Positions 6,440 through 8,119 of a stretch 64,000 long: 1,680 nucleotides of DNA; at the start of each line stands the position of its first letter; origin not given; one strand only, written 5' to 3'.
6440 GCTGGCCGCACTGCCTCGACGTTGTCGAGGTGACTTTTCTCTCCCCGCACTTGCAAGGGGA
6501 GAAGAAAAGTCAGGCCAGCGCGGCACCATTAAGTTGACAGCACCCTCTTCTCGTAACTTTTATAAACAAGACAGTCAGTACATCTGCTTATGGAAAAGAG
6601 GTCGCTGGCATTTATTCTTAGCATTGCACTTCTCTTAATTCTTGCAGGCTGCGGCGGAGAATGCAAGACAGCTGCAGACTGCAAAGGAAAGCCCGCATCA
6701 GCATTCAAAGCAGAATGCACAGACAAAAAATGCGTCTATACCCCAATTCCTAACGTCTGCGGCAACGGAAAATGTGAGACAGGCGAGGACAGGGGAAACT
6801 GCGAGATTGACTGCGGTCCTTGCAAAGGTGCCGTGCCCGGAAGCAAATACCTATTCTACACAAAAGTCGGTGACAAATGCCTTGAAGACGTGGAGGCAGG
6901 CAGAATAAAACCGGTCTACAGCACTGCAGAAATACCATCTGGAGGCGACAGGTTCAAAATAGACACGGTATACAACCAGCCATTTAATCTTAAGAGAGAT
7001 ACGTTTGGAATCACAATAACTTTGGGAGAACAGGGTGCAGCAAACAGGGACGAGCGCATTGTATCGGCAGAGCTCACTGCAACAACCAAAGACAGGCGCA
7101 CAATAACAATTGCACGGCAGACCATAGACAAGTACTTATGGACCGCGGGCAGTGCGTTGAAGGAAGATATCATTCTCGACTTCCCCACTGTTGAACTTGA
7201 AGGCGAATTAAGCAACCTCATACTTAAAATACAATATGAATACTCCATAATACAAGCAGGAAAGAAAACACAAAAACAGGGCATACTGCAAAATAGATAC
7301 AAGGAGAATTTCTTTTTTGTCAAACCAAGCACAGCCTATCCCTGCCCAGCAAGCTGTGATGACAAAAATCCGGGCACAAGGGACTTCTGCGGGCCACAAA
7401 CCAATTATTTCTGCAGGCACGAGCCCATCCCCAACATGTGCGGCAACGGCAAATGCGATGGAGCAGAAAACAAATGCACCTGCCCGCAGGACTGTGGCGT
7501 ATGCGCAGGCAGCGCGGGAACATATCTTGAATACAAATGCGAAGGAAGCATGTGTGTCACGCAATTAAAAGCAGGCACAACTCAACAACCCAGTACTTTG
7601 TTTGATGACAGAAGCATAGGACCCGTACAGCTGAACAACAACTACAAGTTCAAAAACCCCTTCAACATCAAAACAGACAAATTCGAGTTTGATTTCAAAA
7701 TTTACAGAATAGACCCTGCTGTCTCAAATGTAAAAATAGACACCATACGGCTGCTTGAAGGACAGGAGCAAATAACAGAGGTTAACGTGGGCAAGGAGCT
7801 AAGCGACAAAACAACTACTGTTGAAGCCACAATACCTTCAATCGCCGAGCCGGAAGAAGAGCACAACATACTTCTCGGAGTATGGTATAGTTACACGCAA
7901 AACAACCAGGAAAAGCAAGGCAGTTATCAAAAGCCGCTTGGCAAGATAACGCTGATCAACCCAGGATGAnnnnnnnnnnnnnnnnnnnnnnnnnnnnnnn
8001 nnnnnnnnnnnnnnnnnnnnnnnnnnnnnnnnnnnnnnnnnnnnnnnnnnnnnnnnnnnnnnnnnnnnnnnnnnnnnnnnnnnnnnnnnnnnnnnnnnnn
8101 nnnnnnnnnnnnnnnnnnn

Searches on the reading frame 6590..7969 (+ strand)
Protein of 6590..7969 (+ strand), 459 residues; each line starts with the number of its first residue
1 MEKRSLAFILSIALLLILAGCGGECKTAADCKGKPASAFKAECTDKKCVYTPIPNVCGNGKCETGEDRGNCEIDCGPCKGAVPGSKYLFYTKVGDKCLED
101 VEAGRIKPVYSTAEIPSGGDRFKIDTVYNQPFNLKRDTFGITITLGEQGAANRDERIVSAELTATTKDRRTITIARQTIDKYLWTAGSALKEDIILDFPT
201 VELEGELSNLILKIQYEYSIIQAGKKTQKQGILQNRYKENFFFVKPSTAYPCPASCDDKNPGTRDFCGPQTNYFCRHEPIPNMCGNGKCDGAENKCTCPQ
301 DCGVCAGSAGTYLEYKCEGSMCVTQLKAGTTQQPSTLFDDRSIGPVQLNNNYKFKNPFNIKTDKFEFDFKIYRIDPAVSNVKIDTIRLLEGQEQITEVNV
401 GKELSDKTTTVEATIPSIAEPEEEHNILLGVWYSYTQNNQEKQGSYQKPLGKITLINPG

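Call 13: search_protein_families(library=pfam, proteins=[window:6590-7969:+])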
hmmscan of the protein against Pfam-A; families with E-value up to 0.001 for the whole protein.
window:6590-7969:+ (459 aa): 0 families

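Call 32: find_homologous_proteins(query=window:6590-7969:+, max_evalue=1e-30)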
Query window:6590-7969:+ (459 aa): 100 proteins with E <= 1e-30 among 7233 candidates.
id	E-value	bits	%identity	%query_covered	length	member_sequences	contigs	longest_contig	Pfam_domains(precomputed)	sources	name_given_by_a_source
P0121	0.0e+0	1071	100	100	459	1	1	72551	-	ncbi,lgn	ncbi:MAG: hypothetical protein QW165_02270 [Candidatus Woesearchaeota archaeon]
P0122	1.8e-270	915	82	100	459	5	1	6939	-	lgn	-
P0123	3.4e-264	895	81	100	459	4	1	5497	-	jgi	jgi:hypothetical protein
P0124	2.2e-248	843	77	100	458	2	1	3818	-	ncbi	-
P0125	3.2e-236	803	73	100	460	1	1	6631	-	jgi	-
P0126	1.4e-205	702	64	100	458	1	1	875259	-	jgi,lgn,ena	-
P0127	5.8e-204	696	65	100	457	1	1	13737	-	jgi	jgi:hypothetical protein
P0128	5.7e-203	693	63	100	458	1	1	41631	-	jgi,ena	-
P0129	3.1e-200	684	64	100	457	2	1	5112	-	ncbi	-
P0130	1.9e-199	681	63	100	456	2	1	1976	-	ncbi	-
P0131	1.1e-198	679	61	96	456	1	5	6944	PF00526.24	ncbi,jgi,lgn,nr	ncbi:hypothetical protein KY319_04055 [Candidatus Woesearchaeota archaeon]|nr:hypothetical protein [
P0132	1.5e-198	678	63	100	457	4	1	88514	-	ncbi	-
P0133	5.1e-198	677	62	99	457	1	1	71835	-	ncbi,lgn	-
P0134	2.9e-196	671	61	100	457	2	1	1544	-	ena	-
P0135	2.7e-194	664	60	100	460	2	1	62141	-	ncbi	-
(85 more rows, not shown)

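Call 33: find_encoding_contigs(protein=P0122, flank=10000, max_places=4)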
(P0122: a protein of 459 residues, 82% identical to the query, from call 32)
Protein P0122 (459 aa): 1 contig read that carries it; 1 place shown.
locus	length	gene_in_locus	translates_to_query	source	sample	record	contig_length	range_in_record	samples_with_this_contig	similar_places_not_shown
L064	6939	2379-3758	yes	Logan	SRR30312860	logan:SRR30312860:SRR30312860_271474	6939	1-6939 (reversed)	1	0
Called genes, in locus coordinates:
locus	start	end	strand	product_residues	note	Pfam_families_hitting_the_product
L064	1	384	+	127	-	?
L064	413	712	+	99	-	-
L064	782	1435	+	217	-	-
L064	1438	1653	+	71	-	-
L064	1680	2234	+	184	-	-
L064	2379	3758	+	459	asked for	-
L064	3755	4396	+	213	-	-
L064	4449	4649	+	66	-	PF18929:DUF5678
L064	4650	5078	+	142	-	PF13650:Asp_protease_2 (weak), PF13975:gag-asp_proteas (weak)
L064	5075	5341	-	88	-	-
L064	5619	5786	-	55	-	-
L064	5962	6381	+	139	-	-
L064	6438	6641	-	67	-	-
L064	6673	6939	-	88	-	?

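Call 34: find_encoding_contigs(protein=P0123, flank=10000, max_places=4)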
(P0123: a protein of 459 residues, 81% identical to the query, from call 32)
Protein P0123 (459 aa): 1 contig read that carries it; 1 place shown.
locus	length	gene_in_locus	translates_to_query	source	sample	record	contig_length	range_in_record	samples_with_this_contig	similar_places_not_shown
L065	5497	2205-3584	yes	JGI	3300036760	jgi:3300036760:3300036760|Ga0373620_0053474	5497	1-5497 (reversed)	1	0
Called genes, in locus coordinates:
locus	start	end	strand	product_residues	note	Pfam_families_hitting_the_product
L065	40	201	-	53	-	-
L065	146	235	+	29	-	-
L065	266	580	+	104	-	-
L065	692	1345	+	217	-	-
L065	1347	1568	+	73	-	-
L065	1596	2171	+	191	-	-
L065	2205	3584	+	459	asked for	-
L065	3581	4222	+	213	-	-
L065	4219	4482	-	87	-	-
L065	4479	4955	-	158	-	-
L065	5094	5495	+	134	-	?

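Call 44: find_encoding_contigs(protein=P0121, flank=10000, max_places=4)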
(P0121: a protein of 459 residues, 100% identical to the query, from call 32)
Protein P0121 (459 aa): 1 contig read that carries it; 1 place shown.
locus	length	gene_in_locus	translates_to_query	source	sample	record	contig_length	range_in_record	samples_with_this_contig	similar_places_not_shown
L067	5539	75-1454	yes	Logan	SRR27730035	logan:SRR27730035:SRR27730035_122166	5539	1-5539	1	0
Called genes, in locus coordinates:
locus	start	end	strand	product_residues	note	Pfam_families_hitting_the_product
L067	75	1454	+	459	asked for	-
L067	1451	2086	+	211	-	-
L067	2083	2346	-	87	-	-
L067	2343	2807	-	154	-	-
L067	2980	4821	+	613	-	PF00630:Filamin (faint)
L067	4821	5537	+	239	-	?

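Call 75: find_encoding_contigs(protein=P0124, flank=10000, max_places=3)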
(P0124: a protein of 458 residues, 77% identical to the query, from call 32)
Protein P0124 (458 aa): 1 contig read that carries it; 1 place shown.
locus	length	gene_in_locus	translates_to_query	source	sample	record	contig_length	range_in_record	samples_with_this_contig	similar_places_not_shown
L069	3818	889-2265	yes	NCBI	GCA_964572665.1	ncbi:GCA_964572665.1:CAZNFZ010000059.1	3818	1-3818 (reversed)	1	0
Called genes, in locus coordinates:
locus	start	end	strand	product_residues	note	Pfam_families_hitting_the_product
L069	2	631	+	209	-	?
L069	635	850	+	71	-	-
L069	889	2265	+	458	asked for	-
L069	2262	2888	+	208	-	-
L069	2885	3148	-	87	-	-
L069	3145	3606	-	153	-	-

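Call 76: find_encoding_contigs(protein=P0125, flank=10000, max_places=3)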
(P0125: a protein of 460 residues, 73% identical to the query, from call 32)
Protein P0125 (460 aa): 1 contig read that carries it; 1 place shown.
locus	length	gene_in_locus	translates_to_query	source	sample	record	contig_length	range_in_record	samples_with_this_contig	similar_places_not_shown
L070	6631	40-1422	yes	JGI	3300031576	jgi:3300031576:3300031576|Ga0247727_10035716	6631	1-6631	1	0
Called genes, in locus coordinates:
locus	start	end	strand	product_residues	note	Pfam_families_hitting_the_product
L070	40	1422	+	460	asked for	-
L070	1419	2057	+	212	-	-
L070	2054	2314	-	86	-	-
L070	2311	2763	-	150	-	-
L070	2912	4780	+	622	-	PF13750:Big_3_3 (faint)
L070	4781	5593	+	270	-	PF01944:SpoIIM (weak)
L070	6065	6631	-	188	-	?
